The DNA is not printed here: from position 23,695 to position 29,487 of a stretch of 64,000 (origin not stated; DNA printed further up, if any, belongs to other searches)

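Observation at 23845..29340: Single-chain double UvrA: two complete UvrA units (four ABC ATPase modules) fused head-to-tail in one 1831-aa ORF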

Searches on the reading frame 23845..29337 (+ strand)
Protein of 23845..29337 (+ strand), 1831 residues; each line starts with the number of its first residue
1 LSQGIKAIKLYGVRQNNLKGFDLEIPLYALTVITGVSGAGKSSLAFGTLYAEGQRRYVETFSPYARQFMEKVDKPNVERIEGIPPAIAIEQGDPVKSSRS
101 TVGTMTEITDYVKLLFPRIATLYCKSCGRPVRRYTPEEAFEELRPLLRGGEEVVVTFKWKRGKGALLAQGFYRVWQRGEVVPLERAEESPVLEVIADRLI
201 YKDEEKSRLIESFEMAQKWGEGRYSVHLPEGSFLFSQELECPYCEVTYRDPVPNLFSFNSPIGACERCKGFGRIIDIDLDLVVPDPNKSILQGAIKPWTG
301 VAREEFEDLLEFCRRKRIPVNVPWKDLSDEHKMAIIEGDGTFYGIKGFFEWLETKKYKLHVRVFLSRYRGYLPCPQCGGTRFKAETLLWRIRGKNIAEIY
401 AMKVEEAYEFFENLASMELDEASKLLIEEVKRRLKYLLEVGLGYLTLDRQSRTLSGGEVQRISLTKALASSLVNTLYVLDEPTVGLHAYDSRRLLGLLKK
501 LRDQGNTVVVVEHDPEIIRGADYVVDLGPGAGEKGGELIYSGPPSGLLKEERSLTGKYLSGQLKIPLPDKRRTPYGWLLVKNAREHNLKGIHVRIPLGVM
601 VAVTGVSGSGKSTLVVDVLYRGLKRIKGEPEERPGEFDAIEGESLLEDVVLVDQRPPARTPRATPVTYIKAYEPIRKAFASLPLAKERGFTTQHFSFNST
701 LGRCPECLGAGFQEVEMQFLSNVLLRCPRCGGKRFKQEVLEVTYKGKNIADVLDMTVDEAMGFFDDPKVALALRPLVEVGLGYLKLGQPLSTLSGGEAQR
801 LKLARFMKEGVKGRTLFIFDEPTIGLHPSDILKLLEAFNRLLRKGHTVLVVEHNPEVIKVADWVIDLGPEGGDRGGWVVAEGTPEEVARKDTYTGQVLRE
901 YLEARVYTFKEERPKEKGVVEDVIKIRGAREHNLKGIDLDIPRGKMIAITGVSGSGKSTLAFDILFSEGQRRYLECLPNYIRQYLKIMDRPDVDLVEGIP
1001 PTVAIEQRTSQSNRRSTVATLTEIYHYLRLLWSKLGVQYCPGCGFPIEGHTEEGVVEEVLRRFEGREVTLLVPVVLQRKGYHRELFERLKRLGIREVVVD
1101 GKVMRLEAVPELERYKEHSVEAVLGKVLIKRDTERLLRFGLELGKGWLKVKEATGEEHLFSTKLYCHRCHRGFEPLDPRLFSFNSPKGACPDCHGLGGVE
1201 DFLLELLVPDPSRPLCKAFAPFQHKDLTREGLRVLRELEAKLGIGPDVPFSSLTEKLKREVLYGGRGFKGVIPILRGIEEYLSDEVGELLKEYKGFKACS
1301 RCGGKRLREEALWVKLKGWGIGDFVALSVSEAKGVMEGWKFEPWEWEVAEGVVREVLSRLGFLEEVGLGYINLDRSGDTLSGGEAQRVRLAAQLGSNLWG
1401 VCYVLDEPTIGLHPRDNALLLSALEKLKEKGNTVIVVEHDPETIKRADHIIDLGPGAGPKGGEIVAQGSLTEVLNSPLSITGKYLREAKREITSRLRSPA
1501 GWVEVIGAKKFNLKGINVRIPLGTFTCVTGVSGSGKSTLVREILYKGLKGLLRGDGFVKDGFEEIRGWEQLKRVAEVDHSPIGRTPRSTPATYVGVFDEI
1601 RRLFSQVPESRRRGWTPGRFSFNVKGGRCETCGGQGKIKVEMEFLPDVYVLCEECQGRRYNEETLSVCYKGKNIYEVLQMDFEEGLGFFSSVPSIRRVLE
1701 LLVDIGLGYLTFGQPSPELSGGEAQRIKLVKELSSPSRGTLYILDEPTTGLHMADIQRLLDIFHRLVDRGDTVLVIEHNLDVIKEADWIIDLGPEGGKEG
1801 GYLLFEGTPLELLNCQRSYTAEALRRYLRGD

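Call 3: search_protein_families(library=pfam, proteins=[window:23845-29337:+], max_evalue=0.01)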
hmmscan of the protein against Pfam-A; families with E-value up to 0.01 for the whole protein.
window:23845-29337:+ (1831 aa): 32 families (the best 25 are shown)
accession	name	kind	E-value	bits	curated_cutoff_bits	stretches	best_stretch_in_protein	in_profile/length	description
PF00005.33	ABC_tran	-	7.8e-41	140.3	25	3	588-823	1-136/137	ABC transporter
PF17760.6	UvrA_inter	-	5.9e-25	87.7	23.3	2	1052-1151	3-106/109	UvrA interaction domain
PF17755.6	UvrA_DNA-bind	-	6.2e-20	72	23.2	2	278-341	1-65/110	UvrA DNA-binding domain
PF13304.12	AAA_21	-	7.1e-19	69.4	27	2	459-518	243-303/304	AAA domain, putative AbiEii toxin, Type IV TA system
PF02463.25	SMC_N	-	4e-17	62.8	40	0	376-525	135-209/220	RecF/RecN/SMC N terminal domain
PF13555.12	AAA_29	-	1.2e-15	57.4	27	0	936-960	14-38/61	P-loop containing region of AAA domain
PF13191.12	AAA_16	-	2.6e-14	54.5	32.6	0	1523-1544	24-45/167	AAA ATPase domain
PF13481.12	AAA_25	-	2.3e-10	40.8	27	0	934-965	26-54/195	AAA domain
PF06745.19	ATPase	-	4.1e-10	39.9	26.6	0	593-625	14-46/231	KaiC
PF20703.3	nSTAND1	-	6.1e-10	39.7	27.1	0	1524-1542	34-52/379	Novel STAND NTPase 1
PF01443.25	Viral_helicase1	-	4.4e-09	36.9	21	0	1527-1546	2-21/228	Viral superfamily 1 RNA helicase core domain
PF13671.12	AAA_33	-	7.9e-09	36.4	27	0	1528-1545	4-21/143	AAA domain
PF03193.22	RsgA_GTPase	-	1e-08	35.6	30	0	922-963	85-125/174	RsgA GTPase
PF13401.12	AAA_22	-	1.3e-08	35.6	27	0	1524-1545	6-27/130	AAA domain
PF13238.12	AAA_18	-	5.8e-08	33.7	29.4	0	947-1090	1-109/128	AAA domain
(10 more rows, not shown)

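Call 4: search_protein_families(library=ncbifam, proteins=[window:23845-29337:+], max_evalue=0.001)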
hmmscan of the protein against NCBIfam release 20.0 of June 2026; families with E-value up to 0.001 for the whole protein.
window:23845-29337:+ (1831 aa): 202 families (the best 25 are shown)
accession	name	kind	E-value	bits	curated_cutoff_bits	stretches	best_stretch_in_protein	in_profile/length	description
NF001503.0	PRK00349.1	equivalog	0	2132.9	1147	2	921-1828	3-941/943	excinuclease ABC subunit UvrA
TIGR00630.1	uvra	equivalog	0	2100.5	729.8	2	924-1812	2-923/924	excinuclease ABC subunit UvrA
NF001885.0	PRK00635.1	equivalog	0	1349.4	3054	2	8-1077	6-1095/1809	excinuclease ABC subunit A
TIGR03608.1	L_ocin_972_ABC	subfamily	4.2e-79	264.8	254.85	5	426-527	108-206/206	putative bacteriocin export ABC transporter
TIGR02857.1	CydD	equivalog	6.7e-77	259.6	435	5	1360-1453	435-529/529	thiol reductant ABC exporter subunit CydD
NF040873.1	AztA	equivalog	4e-71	238.5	220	5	437-526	104-190/191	zinc ABC transporter ATP-binding protein AztA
TIGR04521.1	ECF_ATPase_2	equivalog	3e-67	226.6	330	6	1340-1476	107-235/279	energy-coupling factor transporter ATPase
TIGR02673.1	FtsE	equivalog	4.2e-64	216.1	264.85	4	411-520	97-202/214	cell division ATP-binding protein FtsE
NF010068.0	PRK13548.1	equivalog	6.1e-59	199.2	261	4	448-516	132-204/261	heme ABC transporter ATP-binding protein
TIGR04520.1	ECF_ATPase_1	equivalog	1.3e-58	198.5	315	6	1364-1476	122-226/269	energy-coupling factor transporter ATPase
NF007826.0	PRK10535.1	equivalog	1.7e-57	195.1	966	5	433-528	125-217/648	macrolide ABC transporter ATP-binding protein/permease MacB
TIGR02315.1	ABC_phnC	equivalog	1.9e-57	194.5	266.1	6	428-546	121-232/243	phosphonate ABC transporter ATP-binding protein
TIGR03873.1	F420-0_ABC_ATP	hypoth_equivalog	1.2e-55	188.5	372.4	4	447-549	131-226/256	putative F420-0 ABC transporter ATP-binding protein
TIGR01842.1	type_I_sec_PrtD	subfamily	6.5e-54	183.4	510.15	5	1373-1457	448-530/544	type I secretion system permease/ATPase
TIGR01166.1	cbiO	subfamily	1.5e-52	177.8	211.8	4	428-517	102-189/190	cobalt ABC transporter, ATP-binding protein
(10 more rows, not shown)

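Call 10: find_homologous_proteins(query=window:23845-29337:+, max_evalue=1e-50)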
Query window:23845-29337:+ (1831 aa): 8000 proteins with E <= 1e-50 among 8000 candidates; the best 120 are listed.
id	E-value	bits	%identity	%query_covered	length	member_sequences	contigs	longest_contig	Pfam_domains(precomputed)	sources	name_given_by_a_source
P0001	0.0e+0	4199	100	100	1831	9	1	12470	PF17760.7,PF13173.13,PF06745.20,PF17755.7,PF01443.25,PF13555.13,PF13671.13,PF13401.13,PF03193.23,PF20703.4,PF13238.13,PF13304.13,PF13191.13,PF01583.27,PF14258.13,PF00005.34,PF13476.13,PF05729.19,PF13521.13,PF09848.16,PF02463.26,PF13481.13,PF20720.4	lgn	-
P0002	0.0e+0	3747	87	100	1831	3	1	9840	PF17760.7,PF13173.13,PF06745.20,PF17755.7,PF01443.25,PF13555.13,PF13671.13,PF13401.13,PF03193.23,PF20703.4,PF13238.13,PF13304.13,PF13191.13,PF01583.27,PF14258.13,PF00005.34,PF13476.13,PF05729.19,PF13521.13,PF09848.16,PF02463.26,PF13481.13,PF20720.4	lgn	-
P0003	0.0e+0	3182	74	100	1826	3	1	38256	PF17760.7,PF13173.13,PF06745.20,PF13671.13,PF13401.13,PF03193.23,PF13238.13,PF00684.26,PF13191.13,PF13175.13,PF13476.13,PF05729.19,PF13521.13,PF09848.16,PF02463.26,PF13481.13,PF17755.7,PF01443.25,PF13555.13,PF20703.4,PF13304.13,PF01583.27,PF14258.13,PF00005.34,PF20720.4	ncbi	-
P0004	0.0e+0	3063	72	100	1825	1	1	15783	PF17760.7,PF13173.13,PF06745.20,PF13671.13,PF13401.13,PF03193.23,PF13238.13,PF00684.26,PF13191.13,PF13175.13,PF13476.13,PF05729.19,PF13521.13,PF09848.16,PF02463.26,PF13481.13,PF17755.7,PF01443.25,PF13555.13,PF20703.4,PF13304.13,PF01583.27,PF14258.13,PF00005.34,PF20720.4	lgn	-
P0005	0.0e+0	3028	71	100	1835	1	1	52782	PF17760.7,PF06745.20,PF13671.13,PF13401.13,PF03193.23,PF13238.13,PF00684.26,PF13191.13,PF13175.13,PF13476.13,PF05729.19,PF13521.13,PF09848.16,PF02463.26,PF13481.13,PF17755.7,PF01443.25,PF13555.13,PF20703.4,PF13304.13,PF01583.27,PF14258.13,PF00005.34,PF20720.4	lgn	-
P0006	0.0e+0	2979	70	100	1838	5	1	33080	PF17760.7,PF13173.13,PF06745.20,PF13671.13,PF13401.13,PF03193.23,PF13238.13,PF00684.26,PF00931.29,PF13191.13,PF13175.13,PF13476.13,PF05729.19,PF13521.13,PF09848.16,PF02463.26,PF13481.13,PF17755.7,PF01443.25,PF13555.13,PF20703.4,PF13304.13,PF01583.27,PF14258.13,PF00005.34,PF20720.4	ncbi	-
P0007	0.0e+0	2885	68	100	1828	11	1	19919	PF17760.7,PF13173.13,PF06745.20,PF13671.13,PF13401.13,PF03193.23,PF13238.13,PF00684.26,PF13191.13,PF13175.13,PF05729.19,PF13521.13,PF09848.16,PF02463.26,PF13481.13,PF17755.7,PF01443.25,PF13555.13,PF20703.4,PF13304.13,PF01583.27,PF14258.13,PF00005.34,PF20720.4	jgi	-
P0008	0.0e+0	2864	69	100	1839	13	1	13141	PF17760.7,PF13173.13,PF06745.20,PF13671.13,PF13401.13,PF03193.23,PF13238.13,PF00684.26,PF00931.29,PF13191.13,PF13175.13,PF13476.13,PF05729.19,PF13521.13,PF09848.16,PF02463.26,PF13481.13,PF17755.7,PF01443.25,PF13555.13,PF20703.4,PF13304.13,PF01583.27,PF14258.13,PF00005.34,PF20720.4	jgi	-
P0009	0.0e+0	2857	67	100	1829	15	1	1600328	PF17760.7,PF13173.13,PF06745.20,PF13671.13,PF13401.13,PF03193.23,PF13238.13,PF00684.26,PF13191.13,PF13175.13,PF05729.19,PF13521.13,PF09848.16,PF02463.26,PF13481.13,PF17755.7,PF01443.25,PF13555.13,PF20703.4,PF13304.13,PF01583.27,PF14258.13,PF00005.34,PF20720.4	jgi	jgi:excinuclease ABC subunit A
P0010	0.0e+0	2764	65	100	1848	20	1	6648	PF17760.7,PF13173.13,PF06745.20,PF13671.13,PF13401.13,PF03193.23,PF13238.13,PF00684.26,PF00931.29,PF13191.13,PF13175.13,PF13476.13,PF05729.19,PF13521.13,PF09848.16,PF02463.26,PF13481.13,PF17755.7,PF01443.25,PF13555.13,PF20703.4,PF13304.13,PF01583.27,PF00005.34,PF00910.29,PF20720.4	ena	-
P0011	0.0e+0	2550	61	100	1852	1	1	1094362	PF17760.7,PF13173.13,PF06745.20,PF13671.13,PF13401.13,PF03193.23,PF13238.13,PF00684.26,PF00931.29,PF13191.13,PF13175.13,PF13476.13,PF05729.19,PF09848.16,PF02463.26,PF13481.13,PF17755.7,PF01443.25,PF13555.13,PF20703.4,PF13304.13,PF01583.27,PF14258.13,PF00005.34,PF20720.4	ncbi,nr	ncbi:MAG: excinuclease ABC subunit UvrA [Deltaproteobacteria bacterium]|nr:MAG: excinuclease ABC sub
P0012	0.0e+0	2549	61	100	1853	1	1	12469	PF17760.7,PF13173.13,PF06745.20,PF13671.13,PF13401.13,PF03193.23,PF13238.13,PF00684.26,PF00931.29,PF13191.13,PF13175.13,PF13476.13,PF05729.19,PF09848.16,PF02463.26,PF13481.13,PF17755.7,PF01443.25,PF13555.13,PF20703.4,PF13304.13,PF01583.27,PF00005.34,PF20720.4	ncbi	-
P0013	0.0e+0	2544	62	99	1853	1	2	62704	PF17760.7,PF13173.13,PF06745.20,PF13671.13,PF13401.13,PF03193.23,PF13238.13,PF00684.26,PF00931.29,PF13191.13,PF02492.26,PF13175.13,PF13476.13,PF05729.19,PF09848.16,PF02463.26,PF13481.13,PF17755.7,PF01443.25,PF13555.13,PF20703.4,PF13304.13,PF01583.27,PF00005.34,PF20720.4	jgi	jgi:excinuclease ABC subunit A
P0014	0.0e+0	2533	61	100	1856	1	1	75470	PF17760.7,PF13173.13,PF06745.20,PF13671.13,PF13401.13,PF03193.23,PF13238.13,PF00684.26,PF00931.29,PF13191.13,PF13175.13,PF13476.13,PF05729.19,PF09848.16,PF02463.26,PF13481.13,PF17755.7,PF01443.25,PF13555.13,PF20703.4,PF13304.13,PF01583.27,PF14258.13,PF00005.34,PF20720.4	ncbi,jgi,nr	ncbi:MAG: excinuclease ABC subunit UvrA [Deltaproteobacteria bacterium]|nr:excinuclease ABC subunit 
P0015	0.0e+0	2532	61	100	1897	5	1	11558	PF17760.7,PF13173.13,PF06745.20,PF13671.13,PF13401.13,PF03193.23,PF13238.13,PF00684.26,PF13191.13,PF02492.26,PF13175.13,PF13476.13,PF05729.19,PF09848.16,PF02463.26,PF25199.2,PF13481.13,PF17755.7,PF01443.25,PF13555.13,PF20703.4,PF13304.13,PF01583.27,PF14258.13,PF00005.34,PF20720.4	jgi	jgi:excinuclease ABC subunit A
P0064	0.0e+0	2357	58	66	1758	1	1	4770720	PF17760.7,PF13173.13,PF06745.20,PF13671.13,PF13401.13,PF03193.23,PF13238.13,PF00684.26,PF00931.29,PF13191.13,PF13175.13,PF13476.13,PF05729.19,PF13521.13,PF09848.16,PF02463.26,PF13481.13,PF17755.7,PF01443.25,PF13555.13,PF20703.4,PF13304.13,PF01583.27,PF00005.34,PF20720.4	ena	-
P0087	0.0e+0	2173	55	65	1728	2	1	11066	PF17760.7,PF13173.13,PF06745.20,PF13671.13,PF13401.13,PF03193.23,PF13238.13,PF00684.26,PF00931.29,PF13191.13,PF02492.26,PF13175.13,PF13476.13,PF05729.19,PF13521.13,PF09848.16,PF02463.26,PF25199.2,PF13481.13,PF17755.7,PF01443.25,PF13555.13,PF20703.4,PF13304.13,PF01583.27,PF25201.1,PF00005.34,PF03308.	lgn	-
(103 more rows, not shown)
